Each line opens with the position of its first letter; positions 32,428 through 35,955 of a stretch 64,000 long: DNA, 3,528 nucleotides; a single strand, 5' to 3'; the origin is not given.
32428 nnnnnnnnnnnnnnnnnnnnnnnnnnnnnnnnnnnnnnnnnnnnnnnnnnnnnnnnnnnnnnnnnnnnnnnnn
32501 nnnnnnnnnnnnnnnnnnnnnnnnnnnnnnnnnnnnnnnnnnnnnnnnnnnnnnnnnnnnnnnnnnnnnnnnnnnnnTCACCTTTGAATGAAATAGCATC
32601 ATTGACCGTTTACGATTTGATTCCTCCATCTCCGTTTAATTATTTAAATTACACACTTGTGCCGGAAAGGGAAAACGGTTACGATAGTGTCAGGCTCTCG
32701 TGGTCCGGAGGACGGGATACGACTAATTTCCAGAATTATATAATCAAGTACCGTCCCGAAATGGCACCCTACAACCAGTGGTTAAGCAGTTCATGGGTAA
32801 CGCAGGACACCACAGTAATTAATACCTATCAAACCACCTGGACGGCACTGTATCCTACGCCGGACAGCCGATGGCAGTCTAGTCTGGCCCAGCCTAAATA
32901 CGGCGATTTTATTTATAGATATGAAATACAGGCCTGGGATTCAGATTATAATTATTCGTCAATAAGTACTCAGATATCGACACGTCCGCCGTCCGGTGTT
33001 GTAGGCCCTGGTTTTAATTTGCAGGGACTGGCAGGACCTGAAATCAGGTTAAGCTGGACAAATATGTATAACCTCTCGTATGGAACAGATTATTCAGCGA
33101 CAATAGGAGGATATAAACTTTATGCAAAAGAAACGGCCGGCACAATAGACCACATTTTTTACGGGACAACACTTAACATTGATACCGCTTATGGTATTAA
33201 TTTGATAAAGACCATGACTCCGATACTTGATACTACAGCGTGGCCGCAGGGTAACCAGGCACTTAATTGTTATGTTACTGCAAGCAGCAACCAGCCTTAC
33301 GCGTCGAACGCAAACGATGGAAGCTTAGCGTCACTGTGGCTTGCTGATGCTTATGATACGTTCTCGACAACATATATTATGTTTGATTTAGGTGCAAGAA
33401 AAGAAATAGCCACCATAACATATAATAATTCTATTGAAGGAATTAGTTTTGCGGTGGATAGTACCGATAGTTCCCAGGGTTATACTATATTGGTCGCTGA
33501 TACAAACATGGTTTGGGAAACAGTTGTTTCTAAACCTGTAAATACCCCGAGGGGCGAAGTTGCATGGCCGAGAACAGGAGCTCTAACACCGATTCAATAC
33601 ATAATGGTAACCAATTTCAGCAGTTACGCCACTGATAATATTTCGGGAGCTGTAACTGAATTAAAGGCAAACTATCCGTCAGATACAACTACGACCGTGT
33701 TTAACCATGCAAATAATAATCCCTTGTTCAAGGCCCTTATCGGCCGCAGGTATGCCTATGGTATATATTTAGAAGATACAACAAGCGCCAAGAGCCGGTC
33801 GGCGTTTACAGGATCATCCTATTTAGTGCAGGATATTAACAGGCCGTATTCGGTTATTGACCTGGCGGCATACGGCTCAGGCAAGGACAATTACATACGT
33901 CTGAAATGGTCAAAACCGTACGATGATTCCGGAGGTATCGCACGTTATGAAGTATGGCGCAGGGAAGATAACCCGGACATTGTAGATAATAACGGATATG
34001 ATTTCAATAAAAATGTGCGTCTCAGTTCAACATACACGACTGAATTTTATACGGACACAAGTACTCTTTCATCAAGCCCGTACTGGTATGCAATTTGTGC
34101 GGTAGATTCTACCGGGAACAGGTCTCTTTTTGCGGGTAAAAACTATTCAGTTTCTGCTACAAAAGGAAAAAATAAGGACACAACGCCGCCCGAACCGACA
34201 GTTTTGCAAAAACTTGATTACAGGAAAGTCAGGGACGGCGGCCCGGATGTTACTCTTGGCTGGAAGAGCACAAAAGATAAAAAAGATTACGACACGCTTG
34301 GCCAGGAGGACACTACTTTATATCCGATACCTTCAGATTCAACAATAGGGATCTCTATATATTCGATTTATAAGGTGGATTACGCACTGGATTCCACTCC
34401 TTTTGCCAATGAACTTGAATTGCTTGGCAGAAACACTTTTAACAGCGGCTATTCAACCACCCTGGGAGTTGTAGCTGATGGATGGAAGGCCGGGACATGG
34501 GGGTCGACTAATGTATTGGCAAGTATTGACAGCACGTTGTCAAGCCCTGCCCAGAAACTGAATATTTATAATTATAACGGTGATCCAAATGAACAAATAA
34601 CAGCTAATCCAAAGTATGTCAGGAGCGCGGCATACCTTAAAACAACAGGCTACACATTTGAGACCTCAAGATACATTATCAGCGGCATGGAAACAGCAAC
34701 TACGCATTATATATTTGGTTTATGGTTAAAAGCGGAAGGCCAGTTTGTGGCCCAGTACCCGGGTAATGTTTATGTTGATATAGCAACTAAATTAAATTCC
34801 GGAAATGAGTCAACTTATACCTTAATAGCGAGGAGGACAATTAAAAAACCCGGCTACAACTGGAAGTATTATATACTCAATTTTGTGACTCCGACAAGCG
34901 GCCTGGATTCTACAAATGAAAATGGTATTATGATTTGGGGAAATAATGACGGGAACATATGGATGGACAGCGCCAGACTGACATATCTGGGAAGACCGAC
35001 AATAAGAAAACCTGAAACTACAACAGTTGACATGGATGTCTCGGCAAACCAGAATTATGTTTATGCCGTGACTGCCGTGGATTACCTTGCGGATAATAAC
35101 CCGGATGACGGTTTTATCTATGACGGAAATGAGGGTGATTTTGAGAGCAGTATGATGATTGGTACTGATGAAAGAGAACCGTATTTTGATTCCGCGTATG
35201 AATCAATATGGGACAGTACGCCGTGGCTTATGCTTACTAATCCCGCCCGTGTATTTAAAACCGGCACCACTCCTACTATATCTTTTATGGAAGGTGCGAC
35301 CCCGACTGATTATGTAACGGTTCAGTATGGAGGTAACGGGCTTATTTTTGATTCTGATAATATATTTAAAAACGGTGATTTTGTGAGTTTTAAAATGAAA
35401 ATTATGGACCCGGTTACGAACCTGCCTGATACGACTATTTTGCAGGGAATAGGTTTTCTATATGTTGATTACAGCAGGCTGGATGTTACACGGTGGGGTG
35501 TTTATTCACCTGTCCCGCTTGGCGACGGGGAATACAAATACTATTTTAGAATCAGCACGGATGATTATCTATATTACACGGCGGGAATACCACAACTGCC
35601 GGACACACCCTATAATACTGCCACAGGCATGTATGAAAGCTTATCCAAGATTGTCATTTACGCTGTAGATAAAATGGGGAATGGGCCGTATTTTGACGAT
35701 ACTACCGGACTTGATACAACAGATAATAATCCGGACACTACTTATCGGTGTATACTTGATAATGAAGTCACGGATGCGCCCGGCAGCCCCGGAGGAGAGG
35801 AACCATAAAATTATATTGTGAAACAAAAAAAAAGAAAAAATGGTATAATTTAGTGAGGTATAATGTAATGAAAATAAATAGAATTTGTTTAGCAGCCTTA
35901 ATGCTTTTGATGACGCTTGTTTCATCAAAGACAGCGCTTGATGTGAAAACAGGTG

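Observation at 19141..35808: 5555-aa single-polypeptide cytochrome with hemes, 4 LamG domains, tandem repeats, hemes, then FN3 and discoidin modules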

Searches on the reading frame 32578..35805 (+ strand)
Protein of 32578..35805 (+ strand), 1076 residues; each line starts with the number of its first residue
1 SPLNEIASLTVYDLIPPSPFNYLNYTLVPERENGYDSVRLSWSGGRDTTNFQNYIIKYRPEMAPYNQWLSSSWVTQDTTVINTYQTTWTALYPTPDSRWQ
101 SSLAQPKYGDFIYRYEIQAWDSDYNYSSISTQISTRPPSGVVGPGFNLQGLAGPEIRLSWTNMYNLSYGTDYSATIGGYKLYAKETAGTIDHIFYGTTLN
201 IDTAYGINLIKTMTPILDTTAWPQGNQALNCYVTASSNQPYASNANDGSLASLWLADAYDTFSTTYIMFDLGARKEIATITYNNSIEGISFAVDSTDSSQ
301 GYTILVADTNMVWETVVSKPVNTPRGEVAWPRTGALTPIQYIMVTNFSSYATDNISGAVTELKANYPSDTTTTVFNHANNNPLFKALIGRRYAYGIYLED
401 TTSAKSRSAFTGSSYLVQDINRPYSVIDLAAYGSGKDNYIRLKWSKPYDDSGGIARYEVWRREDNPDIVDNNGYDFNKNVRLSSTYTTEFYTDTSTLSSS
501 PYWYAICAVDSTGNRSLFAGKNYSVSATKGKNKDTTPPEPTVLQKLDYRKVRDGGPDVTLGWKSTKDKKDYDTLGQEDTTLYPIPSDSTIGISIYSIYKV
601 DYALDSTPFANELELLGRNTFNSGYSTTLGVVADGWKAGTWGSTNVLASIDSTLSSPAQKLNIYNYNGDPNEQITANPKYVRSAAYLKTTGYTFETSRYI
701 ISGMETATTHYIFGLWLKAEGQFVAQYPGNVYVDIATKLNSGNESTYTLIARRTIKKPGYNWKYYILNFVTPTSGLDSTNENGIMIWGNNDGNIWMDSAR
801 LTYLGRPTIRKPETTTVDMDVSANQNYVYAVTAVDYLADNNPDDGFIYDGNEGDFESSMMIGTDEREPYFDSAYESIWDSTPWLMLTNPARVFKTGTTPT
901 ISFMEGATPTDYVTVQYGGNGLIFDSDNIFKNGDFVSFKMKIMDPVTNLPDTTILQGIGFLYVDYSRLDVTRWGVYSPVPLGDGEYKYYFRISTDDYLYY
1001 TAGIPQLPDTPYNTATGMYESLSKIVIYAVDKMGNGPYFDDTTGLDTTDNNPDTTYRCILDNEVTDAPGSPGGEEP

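Call 56: predict_structure(alignment_id=A2)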
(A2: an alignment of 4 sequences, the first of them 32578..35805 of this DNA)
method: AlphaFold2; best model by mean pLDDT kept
length: 1076 residues; sequences in the alignment: 4
mean_pLDDT: 33.0   pTM: 0.25
mean pLDDT of the five models: 33.0, 30.8, 29.0, 28.7, 28.3
residues with pLDDT >= 90: 0; 70-90: 0; 50-70: 22; < 50: 1054
segments of 3 or more residues with pLDDT < 50: 1-424, 426-440, 445-453, 463-482, 484-502, 510-759, 761-982, 984-1076
pLDDT, mean of each block of 10 residues (from residue 1): 27 31 40 37 39 44 38 39 35 34 34 45 39 34 26 25 24 22 23 27 28 25 25 21 24 30 30 28 24 25 28 28 30 35 40 34 38 32 34 41 35 31 47 42 46 48 37 34 44 39 50 43 37 26 24 24 25 29 26 25 27 26 25 24 27 28 29 35 32 31 30 41 41 43 39 45 47 35 43 37 29 26 34 33 33 33 35 30 34 32 28 24 30 39 40 34 30 36 45 34 29 31 27 34 39 28 27 32
secondary structure, 60 per line:
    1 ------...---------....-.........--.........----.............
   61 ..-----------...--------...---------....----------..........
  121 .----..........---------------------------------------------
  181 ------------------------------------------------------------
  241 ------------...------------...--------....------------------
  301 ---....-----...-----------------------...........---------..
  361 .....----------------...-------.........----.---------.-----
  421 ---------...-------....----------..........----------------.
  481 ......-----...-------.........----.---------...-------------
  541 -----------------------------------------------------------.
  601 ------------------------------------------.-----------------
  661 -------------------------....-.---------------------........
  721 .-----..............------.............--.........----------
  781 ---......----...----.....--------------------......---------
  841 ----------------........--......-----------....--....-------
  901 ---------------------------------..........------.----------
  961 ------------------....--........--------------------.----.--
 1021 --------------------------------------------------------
elements in order (helices of 4 or more, strands of 3 or more residues): E7-9 H19-22 E24-32 E35-43 E51-62 E74-76 E85-87 H97-100 E111-121 E126-135 E253-255 E268-270 E279-282 E304-307 E313-315 E339-349 E359-365 E392-400 E430-432 E440-443 E454-463 E480-486 E492-494 E502-510 E525-527 E686-689 E713-721 E727-740 E747-759 E762-770 E784-789 E794-796 E801-805 E826-831 E857-864 E867-872 H884-887 E890-893 E934-943 E979-982 E985-992

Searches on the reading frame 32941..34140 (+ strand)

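Call 14: search_protein_families(library=pfam, proteins=[window:32941-34140:+], max_evalue=1)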
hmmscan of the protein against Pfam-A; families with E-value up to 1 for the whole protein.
window:32941-34140:+ (400 aa): 3 families
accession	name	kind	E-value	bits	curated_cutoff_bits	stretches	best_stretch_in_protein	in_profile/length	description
PF22633.2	F5_F8_type_C_2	-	3.3e-05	24.9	27.8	1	123-204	1-73/91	NedA-like, galactose-binding domain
PF00754.31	F5_F8_type_C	-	0.00017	22.2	28.2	1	112-197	2-82/127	F5/8 type C domain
PF09302.16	XLF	-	0.13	13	24.6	1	172-198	16-42/115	XLF N-terminal domain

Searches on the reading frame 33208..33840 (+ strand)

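Call 98: search_protein_families(library=pfam, proteins=[window:33208-33840:+], max_evalue=0.1)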
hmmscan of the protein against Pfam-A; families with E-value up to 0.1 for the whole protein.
window:33208-33840:+ (211 aa): 3 families
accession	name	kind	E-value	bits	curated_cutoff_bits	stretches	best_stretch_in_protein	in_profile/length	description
PF22633.2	F5_F8_type_C_2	-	2.9e-06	28.2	27.8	1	34-115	1-73/91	NedA-like, galactose-binding domain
PF00754.31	F5_F8_type_C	-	2.6e-05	24.8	28.2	1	23-109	2-83/127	F5/8 type C domain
PF09302.16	XLF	-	0.027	15.2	24.6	0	82-109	15-42/115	XLF N-terminal domain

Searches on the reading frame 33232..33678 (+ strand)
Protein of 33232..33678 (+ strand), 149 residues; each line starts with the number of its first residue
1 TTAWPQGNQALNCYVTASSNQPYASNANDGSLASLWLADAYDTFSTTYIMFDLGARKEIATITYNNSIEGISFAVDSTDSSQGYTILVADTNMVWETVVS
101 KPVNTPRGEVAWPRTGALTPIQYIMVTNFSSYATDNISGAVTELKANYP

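Call 63: search_solved_structures(query=A5, max_evalue=1, show_alignments=1)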
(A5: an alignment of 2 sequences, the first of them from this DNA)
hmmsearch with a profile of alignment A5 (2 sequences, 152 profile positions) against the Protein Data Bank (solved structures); distinct sequences matched with E-value up to 1: 4.
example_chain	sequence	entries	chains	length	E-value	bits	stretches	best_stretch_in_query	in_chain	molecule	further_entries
7d29_A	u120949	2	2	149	0.00079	22.4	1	14-147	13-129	AlyQ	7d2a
5xnr_A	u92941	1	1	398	0.0071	19.2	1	14-147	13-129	AlyQ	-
1lmi_A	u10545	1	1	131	0.26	14.2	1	9-49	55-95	Immunogenic protein MPT63/MPB63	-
4a42_A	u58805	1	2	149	0.39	13.6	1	13-105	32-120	ALPHA-N-ACETYLGLUCOSAMINIDASE FAMILY PROTEIN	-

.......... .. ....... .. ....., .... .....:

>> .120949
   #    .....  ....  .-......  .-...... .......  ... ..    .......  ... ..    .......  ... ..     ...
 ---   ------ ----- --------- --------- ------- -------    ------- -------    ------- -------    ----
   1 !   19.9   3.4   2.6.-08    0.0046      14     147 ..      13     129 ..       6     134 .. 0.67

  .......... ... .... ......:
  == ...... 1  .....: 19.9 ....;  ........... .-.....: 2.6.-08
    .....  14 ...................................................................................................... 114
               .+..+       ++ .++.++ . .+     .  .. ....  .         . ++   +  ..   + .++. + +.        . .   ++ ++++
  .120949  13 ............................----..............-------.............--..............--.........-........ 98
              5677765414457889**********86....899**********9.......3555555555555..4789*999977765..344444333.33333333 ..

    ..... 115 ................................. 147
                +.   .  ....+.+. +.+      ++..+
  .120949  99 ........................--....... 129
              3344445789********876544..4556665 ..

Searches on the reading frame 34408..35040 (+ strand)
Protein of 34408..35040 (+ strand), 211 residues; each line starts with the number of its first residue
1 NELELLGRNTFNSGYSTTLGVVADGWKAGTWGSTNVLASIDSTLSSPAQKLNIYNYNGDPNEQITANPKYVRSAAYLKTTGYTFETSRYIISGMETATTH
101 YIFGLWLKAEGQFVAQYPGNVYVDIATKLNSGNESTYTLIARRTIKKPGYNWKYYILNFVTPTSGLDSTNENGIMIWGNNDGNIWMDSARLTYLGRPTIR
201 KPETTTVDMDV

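Call 98: search_protein_families(library=pfam, proteins=[window:34408-35040:+], max_evalue=0.1)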
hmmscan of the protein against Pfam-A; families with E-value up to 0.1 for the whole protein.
window:34408-35040:+ (211 aa): 0 families

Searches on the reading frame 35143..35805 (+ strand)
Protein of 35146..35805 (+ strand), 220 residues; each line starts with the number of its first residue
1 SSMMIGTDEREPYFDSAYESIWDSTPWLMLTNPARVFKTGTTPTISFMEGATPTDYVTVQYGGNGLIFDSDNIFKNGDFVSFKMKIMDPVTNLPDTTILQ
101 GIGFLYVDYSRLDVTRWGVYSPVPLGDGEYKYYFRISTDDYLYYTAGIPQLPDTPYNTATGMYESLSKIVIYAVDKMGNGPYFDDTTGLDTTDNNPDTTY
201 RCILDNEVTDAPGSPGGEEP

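Call 77: search_solved_structures(query=A7, max_evalue=10)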
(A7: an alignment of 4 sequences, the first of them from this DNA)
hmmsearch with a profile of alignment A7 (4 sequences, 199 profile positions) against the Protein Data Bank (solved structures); distinct sequences matched with E-value up to 10: 2.
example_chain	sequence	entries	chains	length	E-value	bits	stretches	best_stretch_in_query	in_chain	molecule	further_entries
3wcr_A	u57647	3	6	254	0.17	14.8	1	20-72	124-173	Erythroagglutinin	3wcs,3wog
5ava_A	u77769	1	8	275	0.19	14.6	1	20-71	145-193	Erythroagglutinin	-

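Call 98: search_protein_families(library=pfam, proteins=[window:35146-35805:+], max_evalue=0.1)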
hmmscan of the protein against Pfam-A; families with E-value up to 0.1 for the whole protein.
window:35146-35805:+ (220 aa): 0 families
